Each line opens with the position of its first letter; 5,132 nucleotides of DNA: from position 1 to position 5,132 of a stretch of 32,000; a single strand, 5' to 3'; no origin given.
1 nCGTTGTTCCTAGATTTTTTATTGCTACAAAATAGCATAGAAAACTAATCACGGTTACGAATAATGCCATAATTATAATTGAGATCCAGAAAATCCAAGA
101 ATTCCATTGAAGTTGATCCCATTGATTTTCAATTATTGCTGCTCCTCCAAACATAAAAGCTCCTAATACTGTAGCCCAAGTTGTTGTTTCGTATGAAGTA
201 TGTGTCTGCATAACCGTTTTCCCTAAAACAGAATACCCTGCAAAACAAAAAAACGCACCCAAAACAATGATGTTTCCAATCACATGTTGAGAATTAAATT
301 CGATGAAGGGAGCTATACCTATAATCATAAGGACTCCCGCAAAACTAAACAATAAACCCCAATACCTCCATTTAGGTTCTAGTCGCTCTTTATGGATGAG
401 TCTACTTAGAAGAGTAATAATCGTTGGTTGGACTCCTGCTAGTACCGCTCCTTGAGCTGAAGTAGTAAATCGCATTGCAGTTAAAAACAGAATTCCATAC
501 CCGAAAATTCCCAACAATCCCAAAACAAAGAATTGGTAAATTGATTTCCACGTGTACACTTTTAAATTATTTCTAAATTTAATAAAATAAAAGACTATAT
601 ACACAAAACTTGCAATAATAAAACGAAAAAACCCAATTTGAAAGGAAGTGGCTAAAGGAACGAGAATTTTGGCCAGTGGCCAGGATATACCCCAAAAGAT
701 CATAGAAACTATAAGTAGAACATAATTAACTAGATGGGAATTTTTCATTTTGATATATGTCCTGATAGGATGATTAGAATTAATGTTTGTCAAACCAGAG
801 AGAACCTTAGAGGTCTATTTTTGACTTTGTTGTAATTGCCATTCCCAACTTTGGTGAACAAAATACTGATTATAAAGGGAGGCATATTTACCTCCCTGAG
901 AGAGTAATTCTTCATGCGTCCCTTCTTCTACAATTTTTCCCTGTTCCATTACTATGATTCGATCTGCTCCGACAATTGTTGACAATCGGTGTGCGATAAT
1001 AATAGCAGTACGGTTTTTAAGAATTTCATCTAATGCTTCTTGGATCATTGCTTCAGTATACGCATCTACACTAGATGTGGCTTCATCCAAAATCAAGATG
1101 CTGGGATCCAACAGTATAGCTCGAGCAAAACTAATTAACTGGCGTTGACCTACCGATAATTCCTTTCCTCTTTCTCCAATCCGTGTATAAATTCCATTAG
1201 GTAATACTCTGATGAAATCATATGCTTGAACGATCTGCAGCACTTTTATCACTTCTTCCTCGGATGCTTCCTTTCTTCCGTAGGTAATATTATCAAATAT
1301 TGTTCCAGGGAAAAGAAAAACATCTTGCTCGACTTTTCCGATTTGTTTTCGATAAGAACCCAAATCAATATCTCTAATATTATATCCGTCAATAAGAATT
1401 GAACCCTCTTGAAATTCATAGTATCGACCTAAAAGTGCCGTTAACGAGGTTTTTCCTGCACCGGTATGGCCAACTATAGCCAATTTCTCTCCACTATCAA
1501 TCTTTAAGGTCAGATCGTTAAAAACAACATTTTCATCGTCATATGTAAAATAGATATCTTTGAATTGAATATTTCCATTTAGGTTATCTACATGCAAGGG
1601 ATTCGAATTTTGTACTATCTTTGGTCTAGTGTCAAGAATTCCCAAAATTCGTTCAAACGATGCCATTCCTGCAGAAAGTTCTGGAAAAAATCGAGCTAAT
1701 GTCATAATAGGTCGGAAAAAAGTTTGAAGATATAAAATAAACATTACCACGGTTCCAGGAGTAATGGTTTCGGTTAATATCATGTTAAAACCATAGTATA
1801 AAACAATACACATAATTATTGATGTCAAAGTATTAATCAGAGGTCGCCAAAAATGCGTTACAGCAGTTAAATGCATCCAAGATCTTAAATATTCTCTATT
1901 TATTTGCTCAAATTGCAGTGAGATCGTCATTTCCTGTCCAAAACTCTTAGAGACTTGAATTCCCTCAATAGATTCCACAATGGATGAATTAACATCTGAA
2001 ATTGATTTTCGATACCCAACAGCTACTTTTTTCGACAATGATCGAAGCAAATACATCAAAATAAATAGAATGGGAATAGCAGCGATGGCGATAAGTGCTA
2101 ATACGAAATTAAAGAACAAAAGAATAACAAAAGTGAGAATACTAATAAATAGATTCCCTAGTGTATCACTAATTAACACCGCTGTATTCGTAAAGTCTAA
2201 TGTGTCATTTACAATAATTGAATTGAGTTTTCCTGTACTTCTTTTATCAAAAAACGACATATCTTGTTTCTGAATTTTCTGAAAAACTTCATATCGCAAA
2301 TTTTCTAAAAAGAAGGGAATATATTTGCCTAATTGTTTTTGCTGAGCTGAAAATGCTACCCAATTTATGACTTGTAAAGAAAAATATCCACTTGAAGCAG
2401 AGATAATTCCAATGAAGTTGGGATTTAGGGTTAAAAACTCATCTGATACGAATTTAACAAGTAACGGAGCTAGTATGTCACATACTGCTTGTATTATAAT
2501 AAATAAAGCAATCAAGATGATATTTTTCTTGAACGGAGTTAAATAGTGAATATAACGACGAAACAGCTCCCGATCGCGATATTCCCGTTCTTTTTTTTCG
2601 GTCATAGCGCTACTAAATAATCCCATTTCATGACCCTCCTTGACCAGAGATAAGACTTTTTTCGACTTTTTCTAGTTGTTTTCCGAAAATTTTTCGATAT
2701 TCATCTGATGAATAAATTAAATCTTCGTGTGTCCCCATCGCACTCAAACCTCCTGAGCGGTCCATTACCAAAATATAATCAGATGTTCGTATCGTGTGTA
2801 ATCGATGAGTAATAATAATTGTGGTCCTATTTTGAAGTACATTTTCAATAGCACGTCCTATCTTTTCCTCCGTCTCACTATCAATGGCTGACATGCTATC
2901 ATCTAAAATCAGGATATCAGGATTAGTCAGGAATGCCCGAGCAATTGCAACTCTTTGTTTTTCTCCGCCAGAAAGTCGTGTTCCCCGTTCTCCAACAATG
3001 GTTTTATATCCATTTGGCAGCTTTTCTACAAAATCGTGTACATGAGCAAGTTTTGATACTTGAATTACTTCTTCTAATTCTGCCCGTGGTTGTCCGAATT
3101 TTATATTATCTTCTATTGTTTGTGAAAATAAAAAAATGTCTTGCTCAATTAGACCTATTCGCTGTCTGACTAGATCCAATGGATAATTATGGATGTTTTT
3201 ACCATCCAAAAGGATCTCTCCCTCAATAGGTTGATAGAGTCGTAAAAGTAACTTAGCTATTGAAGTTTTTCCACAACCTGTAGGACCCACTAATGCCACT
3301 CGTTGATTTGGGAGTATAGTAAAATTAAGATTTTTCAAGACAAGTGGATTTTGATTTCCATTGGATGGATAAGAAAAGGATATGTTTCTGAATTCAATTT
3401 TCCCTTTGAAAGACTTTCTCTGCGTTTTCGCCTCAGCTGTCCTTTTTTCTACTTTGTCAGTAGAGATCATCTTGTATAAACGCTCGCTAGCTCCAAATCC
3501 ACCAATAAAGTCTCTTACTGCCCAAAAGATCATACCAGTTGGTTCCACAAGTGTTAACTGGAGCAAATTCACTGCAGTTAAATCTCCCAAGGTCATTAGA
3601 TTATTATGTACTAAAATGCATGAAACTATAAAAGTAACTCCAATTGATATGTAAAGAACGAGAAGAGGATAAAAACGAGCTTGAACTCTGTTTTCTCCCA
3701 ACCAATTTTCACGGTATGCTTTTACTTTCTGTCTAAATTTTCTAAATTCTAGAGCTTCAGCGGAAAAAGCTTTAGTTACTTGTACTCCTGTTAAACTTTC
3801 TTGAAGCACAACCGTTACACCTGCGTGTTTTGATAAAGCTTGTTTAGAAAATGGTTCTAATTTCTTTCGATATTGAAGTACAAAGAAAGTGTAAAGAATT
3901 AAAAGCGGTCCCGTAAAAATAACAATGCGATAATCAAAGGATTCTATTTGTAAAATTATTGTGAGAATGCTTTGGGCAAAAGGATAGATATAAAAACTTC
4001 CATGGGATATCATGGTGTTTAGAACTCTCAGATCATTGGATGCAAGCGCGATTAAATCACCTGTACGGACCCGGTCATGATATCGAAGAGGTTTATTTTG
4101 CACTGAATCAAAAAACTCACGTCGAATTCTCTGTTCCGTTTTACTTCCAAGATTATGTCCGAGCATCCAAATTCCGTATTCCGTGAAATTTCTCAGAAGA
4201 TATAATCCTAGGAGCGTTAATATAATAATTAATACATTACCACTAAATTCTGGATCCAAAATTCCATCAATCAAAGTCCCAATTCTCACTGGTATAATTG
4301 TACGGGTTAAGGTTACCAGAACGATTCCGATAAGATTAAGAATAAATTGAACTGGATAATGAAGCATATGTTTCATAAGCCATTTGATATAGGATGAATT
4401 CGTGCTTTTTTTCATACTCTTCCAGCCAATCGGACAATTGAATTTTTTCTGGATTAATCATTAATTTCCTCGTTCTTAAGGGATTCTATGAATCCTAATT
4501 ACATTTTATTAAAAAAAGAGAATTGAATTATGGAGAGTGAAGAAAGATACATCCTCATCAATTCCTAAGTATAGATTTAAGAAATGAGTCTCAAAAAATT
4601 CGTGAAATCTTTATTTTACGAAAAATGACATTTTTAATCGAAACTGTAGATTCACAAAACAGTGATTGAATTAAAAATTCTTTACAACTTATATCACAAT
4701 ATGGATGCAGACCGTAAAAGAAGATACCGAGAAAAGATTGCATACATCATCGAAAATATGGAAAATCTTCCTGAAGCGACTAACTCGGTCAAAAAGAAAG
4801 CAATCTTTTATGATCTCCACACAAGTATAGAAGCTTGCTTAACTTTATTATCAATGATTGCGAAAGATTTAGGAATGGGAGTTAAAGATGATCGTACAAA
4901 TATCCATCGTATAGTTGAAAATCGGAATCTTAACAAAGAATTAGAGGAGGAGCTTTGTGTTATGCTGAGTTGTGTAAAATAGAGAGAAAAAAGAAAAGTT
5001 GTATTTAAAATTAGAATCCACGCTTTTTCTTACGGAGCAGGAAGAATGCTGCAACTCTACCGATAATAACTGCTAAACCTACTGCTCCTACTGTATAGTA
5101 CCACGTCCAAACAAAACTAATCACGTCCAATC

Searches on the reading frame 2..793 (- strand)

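Call 14: search_protein_families(library=pfam, proteins=[window:2-793:-])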
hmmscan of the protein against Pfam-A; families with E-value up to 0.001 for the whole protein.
window:2-793:- (264 aa): 1 family
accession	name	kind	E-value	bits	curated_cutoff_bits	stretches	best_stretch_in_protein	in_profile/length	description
PF00892.27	EamA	-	2.6e-29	102.6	28.2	2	24-158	4-134/135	EamA-like transporter family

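Call 16: search_protein_families(library=ncbifam, proteins=[window:2-793:-])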
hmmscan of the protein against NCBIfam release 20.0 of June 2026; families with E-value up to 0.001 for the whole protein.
window:2-793:- (264 aa): 2 families
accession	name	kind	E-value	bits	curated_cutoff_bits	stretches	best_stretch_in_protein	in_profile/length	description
TIGR00950.1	2A78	equivalog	1.1e-17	64.4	230.2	1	34-262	1-221/264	carboxylate/amino acid/amine transporter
NF050091.1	ArAmAcExpYddG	equivalog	8.6e-15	55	300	1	49-259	31-234/285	aromatic amino acid exporter YddG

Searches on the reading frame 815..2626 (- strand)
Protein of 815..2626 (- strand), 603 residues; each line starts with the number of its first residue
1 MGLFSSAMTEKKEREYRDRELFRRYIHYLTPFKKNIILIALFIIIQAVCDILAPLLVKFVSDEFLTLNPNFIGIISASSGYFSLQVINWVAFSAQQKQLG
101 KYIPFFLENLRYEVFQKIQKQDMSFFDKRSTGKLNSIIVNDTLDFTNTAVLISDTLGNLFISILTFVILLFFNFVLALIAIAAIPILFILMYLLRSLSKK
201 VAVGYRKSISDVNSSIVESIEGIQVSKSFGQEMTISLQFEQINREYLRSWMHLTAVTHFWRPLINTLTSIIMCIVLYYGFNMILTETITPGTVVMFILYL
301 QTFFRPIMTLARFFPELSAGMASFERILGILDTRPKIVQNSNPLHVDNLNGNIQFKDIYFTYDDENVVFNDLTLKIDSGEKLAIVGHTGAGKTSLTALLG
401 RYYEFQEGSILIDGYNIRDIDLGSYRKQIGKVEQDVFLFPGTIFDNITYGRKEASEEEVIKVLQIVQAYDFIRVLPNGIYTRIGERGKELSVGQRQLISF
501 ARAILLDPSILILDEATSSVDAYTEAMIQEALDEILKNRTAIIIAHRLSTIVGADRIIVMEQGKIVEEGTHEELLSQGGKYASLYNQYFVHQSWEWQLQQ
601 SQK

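Call 13: search_protein_families(library=pfam, proteins=[window:815-2626:-])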
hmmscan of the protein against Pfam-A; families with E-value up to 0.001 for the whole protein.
window:815-2626:- (603 aa): 3 families
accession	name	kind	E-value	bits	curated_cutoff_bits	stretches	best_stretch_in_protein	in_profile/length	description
PF00664.28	ABC_membrane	-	7.8e-34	118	28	1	36-306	1-273/274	ABC transporter transmembrane region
PF00005.33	ABC_tran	-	9.4e-30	104.4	25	1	370-518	2-137/137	ABC transporter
PF02463.25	SMC_N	-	0.00039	20.3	40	0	482-562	135-213/220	RecF/RecN/SMC N terminal domain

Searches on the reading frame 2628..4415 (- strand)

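Call 13: search_protein_families(library=pfam, proteins=[window:2628-4415:-])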
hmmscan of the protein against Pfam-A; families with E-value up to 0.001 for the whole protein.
window:2628-4415:- (595 aa): 3 families
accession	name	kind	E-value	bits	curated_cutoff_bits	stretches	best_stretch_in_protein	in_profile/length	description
PF00005.33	ABC_tran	-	3.3e-34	118.9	25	1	360-507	1-135/137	ABC transporter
PF00664.28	ABC_membrane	-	2.2e-33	116.6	28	1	24-292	1-273/274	ABC transporter transmembrane region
PF02463.25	SMC_N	-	6.3e-06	26.2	40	0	444-549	135-209/220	RecF/RecN/SMC N terminal domain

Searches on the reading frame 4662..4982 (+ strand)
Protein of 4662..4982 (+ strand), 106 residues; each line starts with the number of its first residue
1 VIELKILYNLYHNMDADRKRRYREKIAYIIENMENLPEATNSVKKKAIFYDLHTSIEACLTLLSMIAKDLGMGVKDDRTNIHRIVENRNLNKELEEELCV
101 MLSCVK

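Call 14: search_protein_families(library=pfam, proteins=[window:4662-4982:+])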
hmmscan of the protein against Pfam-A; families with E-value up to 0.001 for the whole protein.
window:4662-4982:+ (106 aa): 1 family
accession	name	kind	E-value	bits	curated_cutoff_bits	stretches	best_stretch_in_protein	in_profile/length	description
PF01934.22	HepT-like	-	6.1e-06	26.4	23.5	1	28-96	10-78/120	Ribonuclease HepT-like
